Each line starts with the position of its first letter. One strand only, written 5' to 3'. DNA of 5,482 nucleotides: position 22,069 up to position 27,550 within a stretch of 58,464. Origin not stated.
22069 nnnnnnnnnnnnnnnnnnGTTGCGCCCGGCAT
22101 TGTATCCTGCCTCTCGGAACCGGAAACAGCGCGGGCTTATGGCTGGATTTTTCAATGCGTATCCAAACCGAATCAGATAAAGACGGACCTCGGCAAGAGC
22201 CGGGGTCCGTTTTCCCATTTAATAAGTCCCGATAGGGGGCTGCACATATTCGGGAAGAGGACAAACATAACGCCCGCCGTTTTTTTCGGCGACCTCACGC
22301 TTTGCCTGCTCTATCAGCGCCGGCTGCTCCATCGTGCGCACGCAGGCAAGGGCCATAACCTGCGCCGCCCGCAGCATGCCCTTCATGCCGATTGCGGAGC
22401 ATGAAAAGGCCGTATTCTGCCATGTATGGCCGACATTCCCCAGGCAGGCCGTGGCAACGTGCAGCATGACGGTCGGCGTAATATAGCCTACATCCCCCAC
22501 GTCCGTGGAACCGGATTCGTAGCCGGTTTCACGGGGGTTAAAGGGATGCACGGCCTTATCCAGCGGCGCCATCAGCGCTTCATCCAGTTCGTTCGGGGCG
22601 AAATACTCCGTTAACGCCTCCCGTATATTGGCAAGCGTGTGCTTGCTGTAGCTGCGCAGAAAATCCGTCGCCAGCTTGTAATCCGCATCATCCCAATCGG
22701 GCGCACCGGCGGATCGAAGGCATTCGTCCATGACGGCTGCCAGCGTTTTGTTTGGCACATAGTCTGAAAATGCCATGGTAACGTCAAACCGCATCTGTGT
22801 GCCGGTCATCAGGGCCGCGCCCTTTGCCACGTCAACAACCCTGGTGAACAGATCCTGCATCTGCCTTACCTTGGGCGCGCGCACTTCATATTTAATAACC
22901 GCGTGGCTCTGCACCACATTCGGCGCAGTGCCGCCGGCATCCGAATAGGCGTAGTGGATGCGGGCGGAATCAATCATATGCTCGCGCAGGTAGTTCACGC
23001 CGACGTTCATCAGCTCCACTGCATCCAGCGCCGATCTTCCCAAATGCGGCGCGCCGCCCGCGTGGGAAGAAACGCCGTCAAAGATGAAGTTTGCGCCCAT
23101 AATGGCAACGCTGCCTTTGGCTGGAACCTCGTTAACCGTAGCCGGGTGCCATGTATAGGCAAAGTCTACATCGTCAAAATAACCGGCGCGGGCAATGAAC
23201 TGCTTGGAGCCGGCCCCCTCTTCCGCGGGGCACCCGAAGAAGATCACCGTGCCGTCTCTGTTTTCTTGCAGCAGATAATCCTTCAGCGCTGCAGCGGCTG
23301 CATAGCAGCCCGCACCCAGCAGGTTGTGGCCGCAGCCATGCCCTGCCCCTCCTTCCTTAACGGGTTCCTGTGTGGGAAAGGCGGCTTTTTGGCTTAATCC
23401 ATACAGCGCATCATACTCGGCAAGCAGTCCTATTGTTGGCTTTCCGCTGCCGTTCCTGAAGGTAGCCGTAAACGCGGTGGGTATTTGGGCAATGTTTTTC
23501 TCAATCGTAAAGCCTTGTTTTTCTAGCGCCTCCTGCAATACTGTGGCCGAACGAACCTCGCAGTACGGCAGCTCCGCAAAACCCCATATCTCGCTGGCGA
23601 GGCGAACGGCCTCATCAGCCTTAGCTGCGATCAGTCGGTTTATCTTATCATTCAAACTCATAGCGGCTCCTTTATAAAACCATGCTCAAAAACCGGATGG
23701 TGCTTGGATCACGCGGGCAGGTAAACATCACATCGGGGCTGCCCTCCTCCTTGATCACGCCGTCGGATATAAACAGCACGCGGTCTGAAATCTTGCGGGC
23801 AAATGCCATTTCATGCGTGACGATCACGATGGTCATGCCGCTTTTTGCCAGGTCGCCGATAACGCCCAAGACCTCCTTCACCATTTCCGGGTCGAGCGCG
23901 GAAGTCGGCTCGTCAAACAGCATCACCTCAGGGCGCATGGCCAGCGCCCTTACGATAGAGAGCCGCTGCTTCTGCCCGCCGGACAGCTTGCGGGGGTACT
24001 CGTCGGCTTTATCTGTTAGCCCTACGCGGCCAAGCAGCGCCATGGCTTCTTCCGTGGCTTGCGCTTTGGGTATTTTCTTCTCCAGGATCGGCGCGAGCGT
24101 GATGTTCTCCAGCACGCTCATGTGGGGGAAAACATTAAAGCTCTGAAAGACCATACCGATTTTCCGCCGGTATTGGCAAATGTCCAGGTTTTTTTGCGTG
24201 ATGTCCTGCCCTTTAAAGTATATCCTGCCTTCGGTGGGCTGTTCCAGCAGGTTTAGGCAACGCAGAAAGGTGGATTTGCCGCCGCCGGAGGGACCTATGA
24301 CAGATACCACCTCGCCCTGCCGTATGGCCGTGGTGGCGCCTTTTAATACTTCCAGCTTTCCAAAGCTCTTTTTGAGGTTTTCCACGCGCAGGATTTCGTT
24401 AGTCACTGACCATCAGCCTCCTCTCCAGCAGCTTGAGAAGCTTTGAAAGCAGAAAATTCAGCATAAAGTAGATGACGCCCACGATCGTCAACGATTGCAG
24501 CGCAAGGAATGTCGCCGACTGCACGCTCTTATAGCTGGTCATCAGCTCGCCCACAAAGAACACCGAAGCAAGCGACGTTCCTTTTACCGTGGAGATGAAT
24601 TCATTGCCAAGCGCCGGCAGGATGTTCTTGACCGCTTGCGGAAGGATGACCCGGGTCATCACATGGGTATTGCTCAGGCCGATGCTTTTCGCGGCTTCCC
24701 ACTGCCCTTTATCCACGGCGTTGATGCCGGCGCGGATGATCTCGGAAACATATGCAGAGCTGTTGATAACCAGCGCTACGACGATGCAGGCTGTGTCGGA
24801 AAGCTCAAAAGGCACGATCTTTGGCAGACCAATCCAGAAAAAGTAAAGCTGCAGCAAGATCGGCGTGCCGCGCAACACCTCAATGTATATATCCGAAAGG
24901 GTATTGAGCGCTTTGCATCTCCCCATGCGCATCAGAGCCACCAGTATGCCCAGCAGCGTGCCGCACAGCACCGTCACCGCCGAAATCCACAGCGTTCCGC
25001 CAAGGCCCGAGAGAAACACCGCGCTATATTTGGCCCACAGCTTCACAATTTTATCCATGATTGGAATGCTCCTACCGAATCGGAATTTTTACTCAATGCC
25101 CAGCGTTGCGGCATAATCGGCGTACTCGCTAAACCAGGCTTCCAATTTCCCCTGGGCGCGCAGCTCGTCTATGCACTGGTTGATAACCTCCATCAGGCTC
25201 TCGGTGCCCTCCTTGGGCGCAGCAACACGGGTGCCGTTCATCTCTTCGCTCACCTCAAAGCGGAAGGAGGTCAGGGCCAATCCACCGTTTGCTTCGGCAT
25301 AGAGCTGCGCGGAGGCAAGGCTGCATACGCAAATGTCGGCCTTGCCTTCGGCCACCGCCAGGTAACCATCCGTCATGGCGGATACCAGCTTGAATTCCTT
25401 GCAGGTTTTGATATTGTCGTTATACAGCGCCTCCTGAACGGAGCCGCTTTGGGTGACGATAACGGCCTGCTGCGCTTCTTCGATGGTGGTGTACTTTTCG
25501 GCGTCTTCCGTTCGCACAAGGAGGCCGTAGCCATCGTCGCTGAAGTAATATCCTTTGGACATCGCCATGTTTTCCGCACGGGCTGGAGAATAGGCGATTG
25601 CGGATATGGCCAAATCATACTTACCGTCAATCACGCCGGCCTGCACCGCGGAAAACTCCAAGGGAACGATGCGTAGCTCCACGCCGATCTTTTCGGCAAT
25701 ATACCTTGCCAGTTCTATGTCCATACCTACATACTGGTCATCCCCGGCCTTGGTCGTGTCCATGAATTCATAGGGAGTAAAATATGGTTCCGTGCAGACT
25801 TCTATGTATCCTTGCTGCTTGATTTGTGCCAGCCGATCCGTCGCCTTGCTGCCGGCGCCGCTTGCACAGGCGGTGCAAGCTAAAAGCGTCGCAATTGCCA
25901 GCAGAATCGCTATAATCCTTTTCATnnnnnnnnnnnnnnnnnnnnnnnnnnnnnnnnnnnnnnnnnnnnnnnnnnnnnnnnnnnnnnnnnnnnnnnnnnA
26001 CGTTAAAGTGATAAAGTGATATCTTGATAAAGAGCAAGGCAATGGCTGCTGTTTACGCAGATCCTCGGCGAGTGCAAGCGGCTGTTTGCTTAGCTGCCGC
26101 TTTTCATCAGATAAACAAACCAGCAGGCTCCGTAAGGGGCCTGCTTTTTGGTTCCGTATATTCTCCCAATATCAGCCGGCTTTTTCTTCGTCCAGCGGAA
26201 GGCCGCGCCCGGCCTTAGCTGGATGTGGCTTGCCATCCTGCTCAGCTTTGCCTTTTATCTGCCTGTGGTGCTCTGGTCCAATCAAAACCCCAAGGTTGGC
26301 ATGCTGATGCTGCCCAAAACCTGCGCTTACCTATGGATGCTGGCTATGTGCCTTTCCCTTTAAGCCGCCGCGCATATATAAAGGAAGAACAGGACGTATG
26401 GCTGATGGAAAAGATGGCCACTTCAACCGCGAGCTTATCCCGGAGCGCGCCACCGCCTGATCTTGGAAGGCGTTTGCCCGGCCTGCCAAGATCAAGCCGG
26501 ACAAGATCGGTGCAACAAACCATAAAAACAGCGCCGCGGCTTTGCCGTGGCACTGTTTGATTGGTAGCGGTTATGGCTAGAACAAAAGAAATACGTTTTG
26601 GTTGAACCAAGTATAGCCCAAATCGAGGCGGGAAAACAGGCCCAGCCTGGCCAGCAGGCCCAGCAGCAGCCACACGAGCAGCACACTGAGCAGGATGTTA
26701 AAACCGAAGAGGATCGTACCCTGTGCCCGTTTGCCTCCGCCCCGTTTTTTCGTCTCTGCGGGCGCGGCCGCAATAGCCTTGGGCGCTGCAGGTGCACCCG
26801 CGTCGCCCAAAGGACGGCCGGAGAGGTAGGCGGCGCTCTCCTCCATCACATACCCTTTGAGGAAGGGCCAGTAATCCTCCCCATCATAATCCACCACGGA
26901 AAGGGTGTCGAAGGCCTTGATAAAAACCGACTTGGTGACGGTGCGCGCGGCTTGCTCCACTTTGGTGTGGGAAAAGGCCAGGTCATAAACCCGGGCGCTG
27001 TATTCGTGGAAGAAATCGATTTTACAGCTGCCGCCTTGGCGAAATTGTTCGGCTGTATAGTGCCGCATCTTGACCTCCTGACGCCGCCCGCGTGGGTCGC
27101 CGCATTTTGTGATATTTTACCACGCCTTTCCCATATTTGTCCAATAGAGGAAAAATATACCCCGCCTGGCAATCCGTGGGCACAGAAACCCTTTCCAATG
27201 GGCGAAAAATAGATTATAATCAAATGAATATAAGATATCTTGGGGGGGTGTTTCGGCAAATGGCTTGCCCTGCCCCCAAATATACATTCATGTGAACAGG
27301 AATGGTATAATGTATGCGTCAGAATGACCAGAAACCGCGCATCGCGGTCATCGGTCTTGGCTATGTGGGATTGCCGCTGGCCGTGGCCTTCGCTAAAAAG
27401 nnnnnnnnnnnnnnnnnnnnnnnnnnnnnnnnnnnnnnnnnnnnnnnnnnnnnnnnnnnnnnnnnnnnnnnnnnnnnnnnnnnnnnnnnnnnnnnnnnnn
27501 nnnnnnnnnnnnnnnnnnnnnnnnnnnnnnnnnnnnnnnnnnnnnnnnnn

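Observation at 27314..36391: Candidate c-di-GMP-gated exopolysaccharide operon that does not fit the known synthase gene sets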

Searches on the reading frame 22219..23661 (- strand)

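Call 39: search_protein_families(library=pfam, proteins=[window:22219-23661:-], max_evalue=0.01)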
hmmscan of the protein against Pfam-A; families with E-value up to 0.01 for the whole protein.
window:22219-23661:- (480 aa): 2 families
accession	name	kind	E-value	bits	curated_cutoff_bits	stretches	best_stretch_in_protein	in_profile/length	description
PF01546.33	Peptidase_M20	-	5.4e-11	43.2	24.6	1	80-420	3-189/206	Peptidase family M20/M25/M40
PF07687.19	M20_dimer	-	6.3e-07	29.8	21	1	187-280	6-100/107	Peptidase dimerisation domain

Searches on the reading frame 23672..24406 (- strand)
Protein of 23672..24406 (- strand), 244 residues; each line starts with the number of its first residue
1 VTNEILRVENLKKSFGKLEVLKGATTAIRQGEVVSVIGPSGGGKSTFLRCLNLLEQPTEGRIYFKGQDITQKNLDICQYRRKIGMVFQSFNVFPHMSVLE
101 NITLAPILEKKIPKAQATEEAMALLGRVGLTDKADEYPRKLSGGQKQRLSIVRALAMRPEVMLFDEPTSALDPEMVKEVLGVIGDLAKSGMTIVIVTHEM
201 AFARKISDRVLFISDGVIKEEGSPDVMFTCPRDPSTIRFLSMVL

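Call 39: search_protein_families(library=pfam, proteins=[window:23672-24406:-], max_evalue=0.01)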
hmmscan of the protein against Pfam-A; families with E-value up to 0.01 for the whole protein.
window:23672-24406:- (244 aa): 6 families
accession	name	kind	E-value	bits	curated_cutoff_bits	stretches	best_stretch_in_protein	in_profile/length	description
PF00005.33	ABC_tran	-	3.8e-37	128.4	25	1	21-169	1-137/137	ABC transporter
PF13304.12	AAA_21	-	2e-13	51.5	27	2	127-200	224-300/304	AAA domain, putative AbiEii toxin, Type IV TA system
PF02463.25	SMC_N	-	6e-06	26.3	40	1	33-206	26-205/220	RecF/RecN/SMC N terminal domain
PF13191.12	AAA_16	-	0.0065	17.4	32.6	1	26-64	17-55/167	AAA ATPase domain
PF09818.15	ABC_ATPase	-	0.0075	15.8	23.2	0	141-171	158-188/283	P-loop domain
PF13555.12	AAA_29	-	0.0096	16.1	27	0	24-51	15-42/61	P-loop containing region of AAA domain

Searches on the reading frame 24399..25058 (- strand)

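Call 39: search_protein_families(library=pfam, proteins=[window:24399-25058:-], max_evalue=0.01)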
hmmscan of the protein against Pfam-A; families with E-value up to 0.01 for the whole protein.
window:24399-25058:- (219 aa): 1 family
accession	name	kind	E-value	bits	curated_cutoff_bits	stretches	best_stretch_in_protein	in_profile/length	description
PF00528.27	BPD_transp_1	-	1e-26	94.3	26.4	1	33-215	1-182/184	Binding-protein-dependent transport system inner membrane component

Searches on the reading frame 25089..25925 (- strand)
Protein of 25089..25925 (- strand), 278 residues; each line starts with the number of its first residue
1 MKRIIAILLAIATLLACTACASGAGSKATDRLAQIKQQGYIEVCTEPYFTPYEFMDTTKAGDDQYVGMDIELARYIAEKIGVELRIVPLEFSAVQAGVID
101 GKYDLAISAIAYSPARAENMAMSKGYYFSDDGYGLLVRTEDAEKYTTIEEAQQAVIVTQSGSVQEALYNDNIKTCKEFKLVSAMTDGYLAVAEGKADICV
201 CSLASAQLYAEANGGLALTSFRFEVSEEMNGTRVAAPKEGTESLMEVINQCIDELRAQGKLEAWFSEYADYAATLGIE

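Call 39: search_protein_families(library=pfam, proteins=[window:25089-25925:-], max_evalue=0.01)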
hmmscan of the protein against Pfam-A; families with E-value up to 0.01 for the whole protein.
window:25089-25925:- (278 aa): 1 family
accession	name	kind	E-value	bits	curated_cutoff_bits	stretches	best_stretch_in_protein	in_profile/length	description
PF00497.25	SBP_bac_3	-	1.2e-24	86.9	26.4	1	41-268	1-129/132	Bacterial extracellular solute-binding proteins, family 3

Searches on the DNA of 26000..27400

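Call 41: search_rna_families(source=window, start=26000, end=27400, threshold=evalue, max_evalue=1)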
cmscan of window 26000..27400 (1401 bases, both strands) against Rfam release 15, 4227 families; matches with E-value up to 1: 0.
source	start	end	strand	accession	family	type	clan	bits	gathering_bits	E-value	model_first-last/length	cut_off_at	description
